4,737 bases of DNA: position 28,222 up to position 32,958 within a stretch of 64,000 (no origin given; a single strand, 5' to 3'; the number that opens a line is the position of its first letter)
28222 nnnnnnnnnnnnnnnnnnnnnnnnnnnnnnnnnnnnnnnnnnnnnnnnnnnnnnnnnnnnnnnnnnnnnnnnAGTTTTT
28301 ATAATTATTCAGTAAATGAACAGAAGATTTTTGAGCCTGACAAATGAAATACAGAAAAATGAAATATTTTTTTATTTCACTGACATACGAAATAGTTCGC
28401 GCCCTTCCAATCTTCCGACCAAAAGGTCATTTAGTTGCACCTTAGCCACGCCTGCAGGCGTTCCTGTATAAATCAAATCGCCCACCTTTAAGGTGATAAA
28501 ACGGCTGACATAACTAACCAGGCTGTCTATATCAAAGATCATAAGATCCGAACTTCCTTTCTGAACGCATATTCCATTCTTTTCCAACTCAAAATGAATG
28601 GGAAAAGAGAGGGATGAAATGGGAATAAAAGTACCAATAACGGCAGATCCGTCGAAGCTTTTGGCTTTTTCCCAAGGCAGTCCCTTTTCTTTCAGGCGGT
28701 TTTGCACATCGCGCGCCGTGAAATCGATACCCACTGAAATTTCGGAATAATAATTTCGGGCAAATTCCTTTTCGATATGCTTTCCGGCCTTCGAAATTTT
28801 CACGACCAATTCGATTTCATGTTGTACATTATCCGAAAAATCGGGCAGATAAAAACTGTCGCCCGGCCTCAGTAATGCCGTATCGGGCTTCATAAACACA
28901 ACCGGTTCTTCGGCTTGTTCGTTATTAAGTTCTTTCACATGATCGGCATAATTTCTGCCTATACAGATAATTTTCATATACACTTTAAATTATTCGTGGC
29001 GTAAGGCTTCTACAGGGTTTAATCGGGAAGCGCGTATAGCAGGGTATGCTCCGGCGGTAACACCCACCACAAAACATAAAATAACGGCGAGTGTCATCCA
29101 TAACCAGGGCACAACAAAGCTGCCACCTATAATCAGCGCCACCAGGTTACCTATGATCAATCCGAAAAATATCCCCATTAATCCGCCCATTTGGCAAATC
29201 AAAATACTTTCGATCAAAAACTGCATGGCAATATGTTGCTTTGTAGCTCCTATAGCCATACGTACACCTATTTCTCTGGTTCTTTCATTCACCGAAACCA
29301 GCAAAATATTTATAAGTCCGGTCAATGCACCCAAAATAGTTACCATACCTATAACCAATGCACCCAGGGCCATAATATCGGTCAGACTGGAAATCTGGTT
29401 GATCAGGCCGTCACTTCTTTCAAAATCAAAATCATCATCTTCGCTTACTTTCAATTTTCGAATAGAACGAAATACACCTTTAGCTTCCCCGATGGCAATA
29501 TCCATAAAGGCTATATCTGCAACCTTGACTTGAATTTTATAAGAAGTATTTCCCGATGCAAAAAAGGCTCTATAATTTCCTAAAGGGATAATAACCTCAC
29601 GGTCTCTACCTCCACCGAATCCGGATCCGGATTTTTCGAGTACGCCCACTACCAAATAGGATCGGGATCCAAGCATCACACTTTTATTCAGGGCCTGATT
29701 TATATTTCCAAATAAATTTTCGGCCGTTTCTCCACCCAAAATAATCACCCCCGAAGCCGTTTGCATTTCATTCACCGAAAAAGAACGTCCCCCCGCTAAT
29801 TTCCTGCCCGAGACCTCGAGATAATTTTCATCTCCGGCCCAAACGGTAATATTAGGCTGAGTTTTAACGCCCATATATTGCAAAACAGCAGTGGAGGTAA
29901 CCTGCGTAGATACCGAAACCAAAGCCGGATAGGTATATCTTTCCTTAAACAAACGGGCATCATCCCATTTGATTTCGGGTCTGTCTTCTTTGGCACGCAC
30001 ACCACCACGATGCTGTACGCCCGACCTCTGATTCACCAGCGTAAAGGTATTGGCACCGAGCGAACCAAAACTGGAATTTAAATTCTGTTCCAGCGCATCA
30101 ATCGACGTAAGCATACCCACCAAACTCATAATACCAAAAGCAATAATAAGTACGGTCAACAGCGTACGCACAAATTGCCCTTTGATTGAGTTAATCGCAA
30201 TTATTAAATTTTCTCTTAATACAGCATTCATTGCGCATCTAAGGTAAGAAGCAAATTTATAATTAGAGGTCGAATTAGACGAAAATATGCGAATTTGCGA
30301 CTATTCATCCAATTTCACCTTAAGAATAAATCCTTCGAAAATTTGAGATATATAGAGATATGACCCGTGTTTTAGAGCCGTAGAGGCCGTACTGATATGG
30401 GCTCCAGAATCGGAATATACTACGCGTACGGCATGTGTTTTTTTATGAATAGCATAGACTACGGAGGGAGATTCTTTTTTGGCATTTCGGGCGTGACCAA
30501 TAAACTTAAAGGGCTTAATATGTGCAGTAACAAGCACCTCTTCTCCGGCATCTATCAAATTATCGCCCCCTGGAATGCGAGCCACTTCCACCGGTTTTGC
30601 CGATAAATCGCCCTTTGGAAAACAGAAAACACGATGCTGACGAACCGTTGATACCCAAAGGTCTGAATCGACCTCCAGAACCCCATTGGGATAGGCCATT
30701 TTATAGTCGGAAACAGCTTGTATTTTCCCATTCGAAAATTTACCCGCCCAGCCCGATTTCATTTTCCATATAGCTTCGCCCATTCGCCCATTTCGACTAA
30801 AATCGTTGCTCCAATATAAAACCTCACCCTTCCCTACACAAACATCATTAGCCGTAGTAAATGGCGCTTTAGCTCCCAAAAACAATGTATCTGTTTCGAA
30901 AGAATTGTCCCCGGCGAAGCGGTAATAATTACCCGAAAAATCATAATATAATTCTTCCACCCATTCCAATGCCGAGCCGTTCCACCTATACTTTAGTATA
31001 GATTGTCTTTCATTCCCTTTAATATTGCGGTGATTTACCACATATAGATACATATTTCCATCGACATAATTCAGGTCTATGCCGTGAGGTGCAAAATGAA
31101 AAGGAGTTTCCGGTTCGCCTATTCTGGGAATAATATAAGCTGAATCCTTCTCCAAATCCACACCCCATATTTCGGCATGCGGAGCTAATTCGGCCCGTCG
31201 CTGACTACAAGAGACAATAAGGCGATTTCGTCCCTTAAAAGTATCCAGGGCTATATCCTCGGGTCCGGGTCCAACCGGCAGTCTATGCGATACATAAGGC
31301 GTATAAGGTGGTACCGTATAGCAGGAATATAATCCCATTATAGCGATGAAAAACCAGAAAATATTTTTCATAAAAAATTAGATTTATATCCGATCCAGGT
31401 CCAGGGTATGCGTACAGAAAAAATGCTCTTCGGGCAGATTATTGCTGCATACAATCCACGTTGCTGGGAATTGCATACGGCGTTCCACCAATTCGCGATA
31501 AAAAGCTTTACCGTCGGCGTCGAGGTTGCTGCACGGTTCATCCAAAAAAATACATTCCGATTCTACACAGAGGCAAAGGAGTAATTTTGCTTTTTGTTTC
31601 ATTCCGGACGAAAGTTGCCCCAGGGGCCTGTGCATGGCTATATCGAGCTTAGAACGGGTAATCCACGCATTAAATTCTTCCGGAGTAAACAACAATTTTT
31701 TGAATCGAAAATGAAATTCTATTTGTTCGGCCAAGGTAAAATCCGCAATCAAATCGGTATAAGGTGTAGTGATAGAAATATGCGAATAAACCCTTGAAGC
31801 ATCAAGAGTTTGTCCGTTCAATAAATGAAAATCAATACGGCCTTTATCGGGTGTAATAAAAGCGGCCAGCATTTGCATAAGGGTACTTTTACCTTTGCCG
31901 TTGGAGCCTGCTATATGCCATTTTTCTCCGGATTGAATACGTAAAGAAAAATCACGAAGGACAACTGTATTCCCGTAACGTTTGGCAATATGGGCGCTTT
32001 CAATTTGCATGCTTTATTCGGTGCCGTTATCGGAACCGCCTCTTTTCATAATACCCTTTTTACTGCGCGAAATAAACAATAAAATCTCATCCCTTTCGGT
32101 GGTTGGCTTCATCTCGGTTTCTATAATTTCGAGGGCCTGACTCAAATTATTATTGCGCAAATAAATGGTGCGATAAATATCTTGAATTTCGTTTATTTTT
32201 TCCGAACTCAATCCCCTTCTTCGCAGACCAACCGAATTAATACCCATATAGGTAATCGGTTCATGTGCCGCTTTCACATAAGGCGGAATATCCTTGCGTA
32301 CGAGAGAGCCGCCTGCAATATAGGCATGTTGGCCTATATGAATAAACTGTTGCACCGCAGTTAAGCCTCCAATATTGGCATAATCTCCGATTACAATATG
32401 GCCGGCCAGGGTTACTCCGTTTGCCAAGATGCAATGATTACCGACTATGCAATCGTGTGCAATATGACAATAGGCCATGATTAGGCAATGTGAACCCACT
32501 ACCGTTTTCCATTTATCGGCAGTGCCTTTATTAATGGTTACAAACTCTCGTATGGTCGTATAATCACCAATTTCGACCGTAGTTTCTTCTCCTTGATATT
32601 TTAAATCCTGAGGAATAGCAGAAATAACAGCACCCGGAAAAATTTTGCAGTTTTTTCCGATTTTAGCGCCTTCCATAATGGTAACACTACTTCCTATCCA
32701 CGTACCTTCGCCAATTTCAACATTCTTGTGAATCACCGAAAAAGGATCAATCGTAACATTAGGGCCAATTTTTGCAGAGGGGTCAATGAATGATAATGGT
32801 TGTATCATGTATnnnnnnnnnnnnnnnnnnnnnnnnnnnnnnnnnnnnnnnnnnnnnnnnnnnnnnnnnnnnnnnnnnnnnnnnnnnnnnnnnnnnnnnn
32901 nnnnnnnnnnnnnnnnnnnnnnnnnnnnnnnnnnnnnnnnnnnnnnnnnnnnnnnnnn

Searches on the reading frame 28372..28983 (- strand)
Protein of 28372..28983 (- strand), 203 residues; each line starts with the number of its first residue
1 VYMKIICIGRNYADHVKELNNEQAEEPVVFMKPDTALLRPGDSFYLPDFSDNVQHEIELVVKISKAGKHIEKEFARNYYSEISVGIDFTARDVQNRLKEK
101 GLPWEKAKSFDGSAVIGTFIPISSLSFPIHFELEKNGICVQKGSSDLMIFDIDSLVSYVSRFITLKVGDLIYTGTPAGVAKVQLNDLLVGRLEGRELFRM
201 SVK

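Call 51: search_protein_families(library=pfam, max_evalue=0.00001, proteins=[window:28372-28983:-])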
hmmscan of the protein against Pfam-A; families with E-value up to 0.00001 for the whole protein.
window:28372-28983:- (203 aa): 1 family
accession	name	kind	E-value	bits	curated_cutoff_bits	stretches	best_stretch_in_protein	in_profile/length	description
PF01557.24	FAA_hydrolase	-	2e-45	155.5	23.9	1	4-181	1-187/214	Fumarylacetoacetate (FAA) hydrolase C-terminal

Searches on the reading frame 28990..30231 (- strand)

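Call 51: search_protein_families(library=pfam, max_evalue=0.00001, proteins=[window:28990-30231:-])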
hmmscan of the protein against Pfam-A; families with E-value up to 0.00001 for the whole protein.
window:28990-30231:- (413 aa): 2 families
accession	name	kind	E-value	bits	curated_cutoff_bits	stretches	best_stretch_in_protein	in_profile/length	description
PF12704.14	MacB_PCD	-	1.4e-31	110.8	27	1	23-240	1-194/207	MacB-like periplasmic core domain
PF02687.27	FtsX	-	1.4e-18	67.5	25.5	1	293-406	2-120/120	FtsX-like permease C-terminal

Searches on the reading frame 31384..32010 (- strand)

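Call 51: search_protein_families(library=pfam, max_evalue=0.00001, proteins=[window:31384-32010:-])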
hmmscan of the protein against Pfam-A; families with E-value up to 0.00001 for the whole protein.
window:31384-32010:- (208 aa): 1 family
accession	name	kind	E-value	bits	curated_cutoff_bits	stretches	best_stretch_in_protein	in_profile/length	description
PF00005.33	ABC_tran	-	4e-21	76.5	25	1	18-160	1-136/137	ABC transporter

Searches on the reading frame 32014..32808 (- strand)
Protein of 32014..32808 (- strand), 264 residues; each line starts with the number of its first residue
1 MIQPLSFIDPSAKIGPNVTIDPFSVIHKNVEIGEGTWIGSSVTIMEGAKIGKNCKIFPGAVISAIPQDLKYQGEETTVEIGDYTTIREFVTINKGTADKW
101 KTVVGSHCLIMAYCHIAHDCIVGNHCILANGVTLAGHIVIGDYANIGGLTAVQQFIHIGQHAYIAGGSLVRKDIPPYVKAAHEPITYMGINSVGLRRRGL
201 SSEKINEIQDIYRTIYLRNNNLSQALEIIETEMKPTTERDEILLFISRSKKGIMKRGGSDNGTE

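Call 51: search_protein_families(library=pfam, max_evalue=0.00001, proteins=[window:32014-32808:-])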
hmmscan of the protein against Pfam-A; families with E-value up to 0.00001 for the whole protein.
window:32014-32808:- (264 aa): 3 families
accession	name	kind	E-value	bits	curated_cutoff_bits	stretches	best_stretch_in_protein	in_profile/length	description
PF00132.30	Hexapep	-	4e-35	118.5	27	3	102-136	2-36/36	Bacterial transferase hexapeptide (six repeats)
PF13720.11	Acetyltransf_11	-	6e-26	91.1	24.5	1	173-254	1-82/82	Udp N-acetylglucosamine O-acyltransferase; Domain 2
PF25084.1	LbH_EIF2B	-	5.5e-12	46.1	54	1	6-63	39-94/105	EIF2B subunit epsilon LbH domain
